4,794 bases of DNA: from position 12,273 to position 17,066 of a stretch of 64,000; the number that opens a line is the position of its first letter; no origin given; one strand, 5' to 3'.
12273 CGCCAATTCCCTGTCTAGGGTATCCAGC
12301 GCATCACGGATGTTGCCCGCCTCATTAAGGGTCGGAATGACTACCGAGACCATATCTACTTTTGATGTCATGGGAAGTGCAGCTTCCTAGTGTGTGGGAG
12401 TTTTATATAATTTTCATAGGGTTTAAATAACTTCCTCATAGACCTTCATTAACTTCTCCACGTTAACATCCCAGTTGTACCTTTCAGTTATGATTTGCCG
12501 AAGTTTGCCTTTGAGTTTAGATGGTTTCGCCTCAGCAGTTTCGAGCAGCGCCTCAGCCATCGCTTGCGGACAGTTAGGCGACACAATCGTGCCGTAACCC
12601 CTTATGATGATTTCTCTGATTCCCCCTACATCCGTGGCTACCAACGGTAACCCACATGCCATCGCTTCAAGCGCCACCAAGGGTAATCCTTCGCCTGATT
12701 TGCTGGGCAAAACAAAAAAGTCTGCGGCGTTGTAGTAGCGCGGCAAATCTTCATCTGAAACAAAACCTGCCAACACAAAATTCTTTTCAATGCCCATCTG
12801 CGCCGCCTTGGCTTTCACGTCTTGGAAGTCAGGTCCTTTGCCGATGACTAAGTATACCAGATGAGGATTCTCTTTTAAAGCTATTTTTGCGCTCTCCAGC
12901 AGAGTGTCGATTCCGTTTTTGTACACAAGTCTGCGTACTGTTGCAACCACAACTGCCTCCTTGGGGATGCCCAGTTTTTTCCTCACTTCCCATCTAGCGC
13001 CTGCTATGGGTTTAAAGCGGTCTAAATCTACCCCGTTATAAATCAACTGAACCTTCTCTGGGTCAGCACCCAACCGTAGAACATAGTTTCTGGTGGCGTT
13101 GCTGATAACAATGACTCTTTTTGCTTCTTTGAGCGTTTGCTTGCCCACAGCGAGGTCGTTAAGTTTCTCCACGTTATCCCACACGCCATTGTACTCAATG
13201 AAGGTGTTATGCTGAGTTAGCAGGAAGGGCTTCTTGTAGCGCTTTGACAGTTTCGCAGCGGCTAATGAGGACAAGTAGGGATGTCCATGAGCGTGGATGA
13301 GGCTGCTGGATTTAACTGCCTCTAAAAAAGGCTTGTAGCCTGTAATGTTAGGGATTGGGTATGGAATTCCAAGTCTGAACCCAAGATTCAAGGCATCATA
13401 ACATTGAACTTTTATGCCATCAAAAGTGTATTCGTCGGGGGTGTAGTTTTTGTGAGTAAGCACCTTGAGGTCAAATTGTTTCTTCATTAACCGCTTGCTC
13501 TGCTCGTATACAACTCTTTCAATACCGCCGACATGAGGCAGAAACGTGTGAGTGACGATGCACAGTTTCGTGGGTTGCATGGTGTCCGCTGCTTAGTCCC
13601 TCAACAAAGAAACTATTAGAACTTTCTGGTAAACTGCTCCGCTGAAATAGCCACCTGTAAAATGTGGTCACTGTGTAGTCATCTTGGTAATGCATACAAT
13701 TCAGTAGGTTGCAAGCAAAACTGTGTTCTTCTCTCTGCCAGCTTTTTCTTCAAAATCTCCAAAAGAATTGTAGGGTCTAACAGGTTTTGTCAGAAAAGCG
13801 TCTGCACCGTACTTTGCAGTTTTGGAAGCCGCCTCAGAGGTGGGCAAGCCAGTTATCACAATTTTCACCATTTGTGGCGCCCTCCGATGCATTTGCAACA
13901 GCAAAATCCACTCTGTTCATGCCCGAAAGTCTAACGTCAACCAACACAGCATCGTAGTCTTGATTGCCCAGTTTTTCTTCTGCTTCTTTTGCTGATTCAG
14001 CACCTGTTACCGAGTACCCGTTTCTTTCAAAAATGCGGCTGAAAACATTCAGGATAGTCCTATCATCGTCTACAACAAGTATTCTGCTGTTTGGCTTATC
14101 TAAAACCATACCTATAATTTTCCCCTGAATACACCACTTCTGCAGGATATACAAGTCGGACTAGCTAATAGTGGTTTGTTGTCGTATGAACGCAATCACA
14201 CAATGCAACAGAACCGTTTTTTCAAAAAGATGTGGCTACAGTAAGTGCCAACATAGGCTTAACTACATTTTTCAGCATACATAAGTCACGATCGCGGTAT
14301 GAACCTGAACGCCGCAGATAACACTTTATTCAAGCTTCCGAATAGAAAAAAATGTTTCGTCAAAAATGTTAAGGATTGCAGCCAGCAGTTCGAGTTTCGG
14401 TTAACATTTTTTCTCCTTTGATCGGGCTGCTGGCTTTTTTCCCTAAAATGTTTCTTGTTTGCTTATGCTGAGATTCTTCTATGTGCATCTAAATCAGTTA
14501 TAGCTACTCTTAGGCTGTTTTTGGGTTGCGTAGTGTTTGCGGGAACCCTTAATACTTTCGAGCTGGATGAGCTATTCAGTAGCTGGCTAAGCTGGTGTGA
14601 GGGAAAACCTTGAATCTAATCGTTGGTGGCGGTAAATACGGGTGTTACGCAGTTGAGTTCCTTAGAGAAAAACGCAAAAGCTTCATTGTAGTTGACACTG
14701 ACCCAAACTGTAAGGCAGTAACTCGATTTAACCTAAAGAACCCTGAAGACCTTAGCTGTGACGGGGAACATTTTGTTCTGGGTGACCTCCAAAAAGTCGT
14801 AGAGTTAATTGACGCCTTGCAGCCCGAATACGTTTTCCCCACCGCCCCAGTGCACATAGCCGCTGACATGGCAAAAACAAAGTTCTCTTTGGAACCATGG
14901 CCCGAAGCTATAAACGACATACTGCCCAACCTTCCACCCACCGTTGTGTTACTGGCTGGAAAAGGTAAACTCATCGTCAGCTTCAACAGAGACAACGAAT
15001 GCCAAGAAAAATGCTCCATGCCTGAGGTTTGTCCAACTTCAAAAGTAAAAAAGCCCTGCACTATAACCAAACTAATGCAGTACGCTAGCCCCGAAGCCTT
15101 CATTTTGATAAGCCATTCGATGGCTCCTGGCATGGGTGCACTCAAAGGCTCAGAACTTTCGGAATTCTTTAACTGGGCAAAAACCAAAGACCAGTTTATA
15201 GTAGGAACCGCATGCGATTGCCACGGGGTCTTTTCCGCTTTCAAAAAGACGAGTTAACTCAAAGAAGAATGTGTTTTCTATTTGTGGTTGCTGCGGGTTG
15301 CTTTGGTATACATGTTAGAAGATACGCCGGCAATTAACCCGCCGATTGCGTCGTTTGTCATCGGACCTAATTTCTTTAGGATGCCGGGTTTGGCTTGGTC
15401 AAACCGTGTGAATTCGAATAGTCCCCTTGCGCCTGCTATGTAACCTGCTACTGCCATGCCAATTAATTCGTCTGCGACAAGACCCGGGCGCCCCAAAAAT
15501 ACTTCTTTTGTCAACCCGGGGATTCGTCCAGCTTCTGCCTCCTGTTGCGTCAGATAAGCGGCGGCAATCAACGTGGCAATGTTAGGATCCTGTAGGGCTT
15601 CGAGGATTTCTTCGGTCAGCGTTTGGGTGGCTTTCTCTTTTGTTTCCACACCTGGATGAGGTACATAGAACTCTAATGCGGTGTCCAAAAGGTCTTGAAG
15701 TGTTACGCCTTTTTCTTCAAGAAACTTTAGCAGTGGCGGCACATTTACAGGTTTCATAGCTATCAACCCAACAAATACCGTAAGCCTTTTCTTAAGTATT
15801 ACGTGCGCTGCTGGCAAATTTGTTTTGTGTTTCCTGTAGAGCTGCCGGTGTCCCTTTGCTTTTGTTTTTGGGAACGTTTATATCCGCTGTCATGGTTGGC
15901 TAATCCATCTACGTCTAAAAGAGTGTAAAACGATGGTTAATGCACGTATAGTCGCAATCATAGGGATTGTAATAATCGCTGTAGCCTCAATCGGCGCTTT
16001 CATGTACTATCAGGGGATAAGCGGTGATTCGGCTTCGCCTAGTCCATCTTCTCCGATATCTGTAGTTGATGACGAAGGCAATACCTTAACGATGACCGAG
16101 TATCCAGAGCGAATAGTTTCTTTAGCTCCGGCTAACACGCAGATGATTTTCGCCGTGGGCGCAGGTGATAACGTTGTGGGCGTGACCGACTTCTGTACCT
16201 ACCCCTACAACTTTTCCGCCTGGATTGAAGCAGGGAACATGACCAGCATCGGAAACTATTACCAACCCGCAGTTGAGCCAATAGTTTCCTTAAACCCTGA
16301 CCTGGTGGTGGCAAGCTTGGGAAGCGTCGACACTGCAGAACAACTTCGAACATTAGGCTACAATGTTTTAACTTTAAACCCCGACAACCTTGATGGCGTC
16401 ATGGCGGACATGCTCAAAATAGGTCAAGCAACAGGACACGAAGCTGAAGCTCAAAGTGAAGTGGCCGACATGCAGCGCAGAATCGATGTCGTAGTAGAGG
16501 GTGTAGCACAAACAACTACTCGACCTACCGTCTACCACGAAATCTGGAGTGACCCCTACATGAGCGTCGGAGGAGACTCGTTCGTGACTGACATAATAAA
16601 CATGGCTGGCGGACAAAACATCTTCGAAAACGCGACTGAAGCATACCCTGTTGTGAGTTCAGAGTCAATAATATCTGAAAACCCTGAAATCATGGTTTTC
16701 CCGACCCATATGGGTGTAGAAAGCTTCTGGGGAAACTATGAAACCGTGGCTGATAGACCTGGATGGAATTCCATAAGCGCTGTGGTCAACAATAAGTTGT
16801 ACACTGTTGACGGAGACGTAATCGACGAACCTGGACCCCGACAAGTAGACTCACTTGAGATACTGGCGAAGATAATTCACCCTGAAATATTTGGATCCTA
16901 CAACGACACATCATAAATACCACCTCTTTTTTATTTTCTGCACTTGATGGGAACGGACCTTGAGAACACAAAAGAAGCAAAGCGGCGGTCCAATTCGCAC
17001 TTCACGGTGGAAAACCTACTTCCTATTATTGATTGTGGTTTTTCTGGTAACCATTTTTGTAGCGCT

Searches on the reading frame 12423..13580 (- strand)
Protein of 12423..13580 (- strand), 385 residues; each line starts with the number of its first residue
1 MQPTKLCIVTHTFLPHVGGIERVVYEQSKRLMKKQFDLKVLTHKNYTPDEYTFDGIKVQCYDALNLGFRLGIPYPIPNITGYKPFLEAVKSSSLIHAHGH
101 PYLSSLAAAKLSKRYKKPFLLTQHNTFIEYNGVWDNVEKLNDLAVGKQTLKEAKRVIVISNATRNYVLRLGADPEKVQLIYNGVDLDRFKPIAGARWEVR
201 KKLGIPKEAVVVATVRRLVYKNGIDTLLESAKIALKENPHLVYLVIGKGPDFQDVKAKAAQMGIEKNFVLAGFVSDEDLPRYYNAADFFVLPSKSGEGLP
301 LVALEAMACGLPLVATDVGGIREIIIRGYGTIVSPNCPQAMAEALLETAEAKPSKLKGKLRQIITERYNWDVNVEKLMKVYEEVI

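Call 9: search_protein_families(library=pfam, proteins=[window:12426-13580:-])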
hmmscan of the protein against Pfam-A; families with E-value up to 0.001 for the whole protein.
window:12426-13580:- (385 aa): 6 families
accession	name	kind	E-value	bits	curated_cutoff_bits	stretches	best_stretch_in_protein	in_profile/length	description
PF00534.26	Glycos_transf_1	-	2.3e-40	138.4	26.4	1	196-352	2-159/172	Glycosyl transferases group 1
PF13692.12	Glyco_trans_1_4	-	2.5e-33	115.8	27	1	211-348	3-139/142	Glycosyl transferases group 1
PF13439.12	Glyco_transf_4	-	1.1e-24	87.8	28.5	1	17-188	1-170/170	Glycosyltransferase Family 4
PF13579.12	Glyco_trans_4_4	-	3.5e-15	57.1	29.7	1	18-183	1-158/158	Glycosyl transferase 4-like domain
PF20706.3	GT4-conflict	-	4.3e-06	26.4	26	1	244-328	236-323/385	Family 4 Glycosyltransferase in conflict systems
PF13524.12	Glyco_trans_1_2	-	2.9e-05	24.5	25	1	234-378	8-143/144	Glycosyl transferase-like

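Call 20: find_encoding_contigs(protein=window:12423-13580:-, flank=10000, max_places=10)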
Protein window:12423-13580:- (385 aa): no gene with exactly this product is on record in the collection.

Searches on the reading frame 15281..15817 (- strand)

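Call 9: search_protein_families(library=pfam, proteins=[window:15281-15817:-])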
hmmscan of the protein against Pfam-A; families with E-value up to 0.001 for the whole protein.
window:15281-15817:- (179 aa): 1 family
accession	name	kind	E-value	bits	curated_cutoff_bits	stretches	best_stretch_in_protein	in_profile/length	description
PF04608.18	PgpA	-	9.7e-07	29.3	28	1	113-169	71-139/141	Phosphatidylglycerophosphatase A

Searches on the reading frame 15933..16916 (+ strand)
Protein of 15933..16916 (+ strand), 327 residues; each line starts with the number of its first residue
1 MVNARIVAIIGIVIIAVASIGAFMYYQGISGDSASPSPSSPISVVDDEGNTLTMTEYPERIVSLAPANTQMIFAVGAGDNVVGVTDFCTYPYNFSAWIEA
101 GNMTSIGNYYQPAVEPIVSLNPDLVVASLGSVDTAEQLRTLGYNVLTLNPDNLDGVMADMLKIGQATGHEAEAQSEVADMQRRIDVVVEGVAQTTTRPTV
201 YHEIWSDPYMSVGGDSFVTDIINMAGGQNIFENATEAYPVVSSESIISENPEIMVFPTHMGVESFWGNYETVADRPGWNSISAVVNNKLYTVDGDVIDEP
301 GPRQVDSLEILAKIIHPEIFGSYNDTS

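Call 9: search_protein_families(library=pfam, proteins=[window:15933-16913:+])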
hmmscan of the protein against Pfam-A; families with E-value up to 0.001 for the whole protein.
window:15933-16913:+ (327 aa): 1 family
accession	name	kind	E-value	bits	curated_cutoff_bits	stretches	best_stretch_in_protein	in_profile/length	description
PF01497.23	Peripla_BP_2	-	4.3e-39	134.8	27.5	1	61-294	1-233/235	Periplasmic binding protein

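Call 15: find_encoding_contigs(protein=window:15933-16916:+, flank=10000, max_places=10)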
Protein window:15933-16916:+ (327 aa): no gene with exactly this product is on record in the collection.
